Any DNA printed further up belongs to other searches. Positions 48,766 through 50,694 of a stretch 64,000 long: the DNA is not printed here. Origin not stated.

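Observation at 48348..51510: Three-gene operon: AbiH-like protein, compact UvrD-like helicase and an unknown protein; a candidate novel phage-defence module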

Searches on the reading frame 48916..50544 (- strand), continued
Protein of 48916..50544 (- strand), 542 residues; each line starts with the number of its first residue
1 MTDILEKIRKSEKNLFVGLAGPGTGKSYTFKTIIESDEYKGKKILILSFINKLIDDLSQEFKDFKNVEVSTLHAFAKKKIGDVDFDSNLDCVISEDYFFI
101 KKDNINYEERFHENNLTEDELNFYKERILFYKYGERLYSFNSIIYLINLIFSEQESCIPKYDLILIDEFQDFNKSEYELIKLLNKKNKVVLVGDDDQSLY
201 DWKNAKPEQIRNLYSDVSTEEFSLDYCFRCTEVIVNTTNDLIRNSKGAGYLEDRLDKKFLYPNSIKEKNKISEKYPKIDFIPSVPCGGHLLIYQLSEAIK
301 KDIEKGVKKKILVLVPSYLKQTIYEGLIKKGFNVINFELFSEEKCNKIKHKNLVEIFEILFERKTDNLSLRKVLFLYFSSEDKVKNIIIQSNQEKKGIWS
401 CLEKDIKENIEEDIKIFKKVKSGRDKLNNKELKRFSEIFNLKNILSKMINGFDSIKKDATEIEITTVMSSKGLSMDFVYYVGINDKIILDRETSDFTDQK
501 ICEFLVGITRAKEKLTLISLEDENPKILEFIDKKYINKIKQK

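Call 90: search_protein_families(library=pfam, proteins=[L004:7212-7727:+, L005:2376-3875:+, L006:5430-5963:+, L006:7627-8370:+, L007:157-1608:+, L007:3226-3786:+, L009:3955-4521:+, L012:2134-3057:+, L014:340-1185:+, L014:2884-4014:+], max_evalue=0.01)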
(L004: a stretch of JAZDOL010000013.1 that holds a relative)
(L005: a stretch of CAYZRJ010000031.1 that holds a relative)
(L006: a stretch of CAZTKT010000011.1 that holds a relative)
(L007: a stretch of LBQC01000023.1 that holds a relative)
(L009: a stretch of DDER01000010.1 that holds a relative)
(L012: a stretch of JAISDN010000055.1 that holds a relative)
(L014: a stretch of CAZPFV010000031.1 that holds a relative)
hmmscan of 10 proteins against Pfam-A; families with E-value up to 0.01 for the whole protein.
L004:7212-7727:+ (172 aa): 0 families

L005:2376-3875:+ (500 aa): 2 families
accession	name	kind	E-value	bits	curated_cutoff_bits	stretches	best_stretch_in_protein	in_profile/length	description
PF11074.14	DUF2779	-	1.2e-37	129.4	23.3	1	303-428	1-126/126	Domain of unknown function(DUF2779)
PF01930.23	Cas_Cas4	-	0.00052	20.6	22.7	1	96-181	53-136/160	Domain of unknown function DUF83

L006:5430-5963:+ (178 aa): 1 family
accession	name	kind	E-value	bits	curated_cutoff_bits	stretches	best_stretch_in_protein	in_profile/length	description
PF13707.11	RloB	-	1.2e-05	26.1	31.5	1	23-142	6-144/195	RloB-like protein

L006:7627-8370:+ (248 aa): 3 families
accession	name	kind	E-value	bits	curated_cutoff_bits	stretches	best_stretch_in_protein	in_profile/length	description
PF12705.13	PDDEXK_1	-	3.1e-14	53.9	22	1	22-241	2-244/247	PD-(D/E)XK nuclease superfamily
PF01930.23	Cas_Cas4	-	0.003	18.1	22.7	1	127-239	62-154/160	Domain of unknown function DUF83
PF12684.13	DUF3799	-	0.0032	17.7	26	1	126-237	117-230/233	PDDEXK-like domain of unknown function (DUF3799)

L007:157-1608:+ (484 aa): 5 families
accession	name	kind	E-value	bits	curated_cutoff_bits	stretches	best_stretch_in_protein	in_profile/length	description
PF02384.22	N6_Mtase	-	1.1e-63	215.9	20.4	1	153-454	2-308/311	N-6 DNA Methylase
PF07669.17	Eco57I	-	1e-10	42.4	25.3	1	270-364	61-165/171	Eco57I restriction-modification methylase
PF12161.14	HsdM_N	-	1.6e-07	32.4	24.5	1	11-107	10-102/135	HsdM N-terminal domain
PF20473.4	MmeI_Mtase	-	0.0027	17.4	27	0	199-261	22-89/259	MmeI, DNA-methyltransferase domain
PF05175.20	MTS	-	0.0044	17.1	23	0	267-303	83-121/170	Methyltransferase small domain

L007:3226-3786:+ (187 aa): 0 families

L009:3955-4521:+ (189 aa): 1 family
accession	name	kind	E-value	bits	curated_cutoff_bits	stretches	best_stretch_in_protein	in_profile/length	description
PF18186.6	SLATT_4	-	4.2e-26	92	27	1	11-167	3-158/165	SMODS and SLOG-associating 2TM effector domain family 4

L012:2134-3057:+ (308 aa): 4 families
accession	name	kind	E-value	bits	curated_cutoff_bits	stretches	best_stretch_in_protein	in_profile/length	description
PF02661.23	Fic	-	4.1e-18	66.4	24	1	161-251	2-89/93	Fic/DOC family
PF01381.28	HTH_3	-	2.6e-07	31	23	1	11-44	4-37/55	Helix-turn-helix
PF13560.12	HTH_31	-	0.0011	19.7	27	1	14-54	12-53/64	Helix-turn-helix domain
PF13443.12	HTH_26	-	0.0023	18.6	22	1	7-42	1-36/63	Cro/C1-type HTH DNA-binding domain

L014:340-1185:+ (282 aa): 2 families
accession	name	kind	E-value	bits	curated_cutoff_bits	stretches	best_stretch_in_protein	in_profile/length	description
PF02384.22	N6_Mtase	-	1e-87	294.8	20.4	1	8-247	72-310/311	N-6 DNA Methylase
PF07669.17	Eco57I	-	1.5e-05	25.6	25.3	1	56-153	68-165/171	Eco57I restriction-modification methylase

L014:2884-4014:+ (377 aa): 1 family
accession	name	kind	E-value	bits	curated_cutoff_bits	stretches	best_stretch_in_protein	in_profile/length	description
PF01420.25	Methylase_S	-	3.9e-53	180.5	22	2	15-174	1-167/168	Type I restriction modification DNA specificity domain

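Call 99: find_encoding_contigs(protein=P0135, flank=5000, max_places=2)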
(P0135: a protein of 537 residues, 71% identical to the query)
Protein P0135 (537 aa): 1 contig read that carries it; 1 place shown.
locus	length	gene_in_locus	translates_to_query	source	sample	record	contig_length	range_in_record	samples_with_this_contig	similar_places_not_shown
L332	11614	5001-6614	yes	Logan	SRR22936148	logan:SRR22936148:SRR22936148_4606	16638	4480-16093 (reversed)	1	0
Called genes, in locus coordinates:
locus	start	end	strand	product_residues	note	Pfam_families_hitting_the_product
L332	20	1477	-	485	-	PF04055:Radical_SAM, PF13353:Fer4_12 (weak), PF13186:SPASM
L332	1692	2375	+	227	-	PF20582:UPF0758_N, PF04002:RadC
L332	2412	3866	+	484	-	PF12161:HsdM_N, PF02384:N6_Mtase, PF07669:Eco57I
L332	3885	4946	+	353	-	-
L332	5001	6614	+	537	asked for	PF01443:Viral_helicase1 (faint), PF13245:AAA_19, PF13604:AAA_30, PF00580:UvrD-helicase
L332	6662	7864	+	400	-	PF01420:Methylase_S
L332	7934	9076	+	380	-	PF13784:Fic_N, PF02661:Fic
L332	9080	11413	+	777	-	PF13588:HSDR_N_2 (weak), PF00270:DEAD, PF04851:ResIII, PF18766:SWI2_SNF2, PF00271:Helicase_C (weak), PF08463:EcoEI_R_C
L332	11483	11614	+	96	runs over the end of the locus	-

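Call 100: find_encoding_contigs(protein=P0134, flank=5000, max_places=2)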
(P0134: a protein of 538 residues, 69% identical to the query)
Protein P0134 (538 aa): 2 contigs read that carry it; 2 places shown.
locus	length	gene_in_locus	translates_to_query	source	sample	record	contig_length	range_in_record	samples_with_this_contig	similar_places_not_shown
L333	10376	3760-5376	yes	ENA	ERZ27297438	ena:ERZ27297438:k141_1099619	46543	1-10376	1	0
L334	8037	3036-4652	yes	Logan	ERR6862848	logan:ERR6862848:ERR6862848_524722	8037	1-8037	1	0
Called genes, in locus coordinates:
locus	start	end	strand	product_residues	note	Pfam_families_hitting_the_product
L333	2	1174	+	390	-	?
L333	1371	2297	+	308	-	PF28530:DUF8426, PF01939:NucS_C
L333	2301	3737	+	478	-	PF12161:HsdM_N, PF02384:N6_Mtase, PF07669:Eco57I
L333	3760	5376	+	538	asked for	PF13245:AAA_19, PF13604:AAA_30, PF01443:Viral_helicase1 (faint), PF00580:UvrD-helicase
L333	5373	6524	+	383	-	PF01420:Methylase_S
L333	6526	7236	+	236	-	-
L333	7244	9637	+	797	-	PF13588:HSDR_N_2 (weak), PF00270:DEAD, PF04851:ResIII, PF18766:SWI2_SNF2, PF00271:Helicase_C, PF08463:EcoEI_R_C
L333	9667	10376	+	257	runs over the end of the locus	PF12705:PDDEXK_1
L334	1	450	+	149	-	?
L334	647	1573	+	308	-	PF28530:DUF8426, PF01939:NucS_C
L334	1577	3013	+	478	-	PF12161:HsdM_N, PF02384:N6_Mtase, PF07669:Eco57I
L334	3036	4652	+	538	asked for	PF13245:AAA_19, PF13604:AAA_30, PF01443:Viral_helicase1 (faint), PF00580:UvrD-helicase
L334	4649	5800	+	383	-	PF01420:Methylase_S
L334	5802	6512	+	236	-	-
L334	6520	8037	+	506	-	?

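Call 101: find_encoding_contigs(protein=P0133, flank=5000, max_places=3)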
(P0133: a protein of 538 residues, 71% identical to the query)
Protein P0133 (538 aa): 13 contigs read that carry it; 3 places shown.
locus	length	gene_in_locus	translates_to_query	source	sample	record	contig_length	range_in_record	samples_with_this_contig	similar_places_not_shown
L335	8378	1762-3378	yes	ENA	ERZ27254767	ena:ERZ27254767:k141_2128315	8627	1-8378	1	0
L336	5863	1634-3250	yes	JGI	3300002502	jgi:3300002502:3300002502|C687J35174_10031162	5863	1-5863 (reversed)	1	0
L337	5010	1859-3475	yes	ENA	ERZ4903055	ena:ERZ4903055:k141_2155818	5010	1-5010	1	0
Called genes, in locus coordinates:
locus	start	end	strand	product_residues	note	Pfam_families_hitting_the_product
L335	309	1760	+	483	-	PF12161:HsdM_N, PF02384:N6_Mtase, PF07669:Eco57I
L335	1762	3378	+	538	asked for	PF13245:AAA_19, PF13604:AAA_30 (weak), PF01443:Viral_helicase1 (faint), PF00580:UvrD-helicase, PF13361:UvrD_C (weak)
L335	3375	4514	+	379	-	PF01420:Methylase_S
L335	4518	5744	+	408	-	PF13784:Fic_N, PF02661:Fic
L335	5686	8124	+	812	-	PF13588:HSDR_N_2 (weak), PF00270:DEAD (weak), PF04851:ResIII, PF18766:SWI2_SNF2, PF00271:Helicase_C, PF08463:EcoEI_R_C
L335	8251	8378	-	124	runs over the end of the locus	?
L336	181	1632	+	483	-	PF12161:HsdM_N, PF02384:N6_Mtase, PF07669:Eco57I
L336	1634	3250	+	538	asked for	PF13245:AAA_19, PF13604:AAA_30 (weak), PF01443:Viral_helicase1 (faint), PF00580:UvrD-helicase, PF13361:UvrD_C (weak)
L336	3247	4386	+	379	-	PF01420:Methylase_S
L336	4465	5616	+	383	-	PF13784:Fic_N, PF02661:Fic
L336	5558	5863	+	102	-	?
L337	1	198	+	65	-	?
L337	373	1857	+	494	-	PF12161:HsdM_N, PF02384:N6_Mtase, PF07669:Eco57I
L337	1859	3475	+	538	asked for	PF13245:AAA_19, PF13604:AAA_30 (weak), PF01443:Viral_helicase1 (faint), PF00580:UvrD-helicase, PF13361:UvrD_C (weak)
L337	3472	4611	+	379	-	PF01420:Methylase_S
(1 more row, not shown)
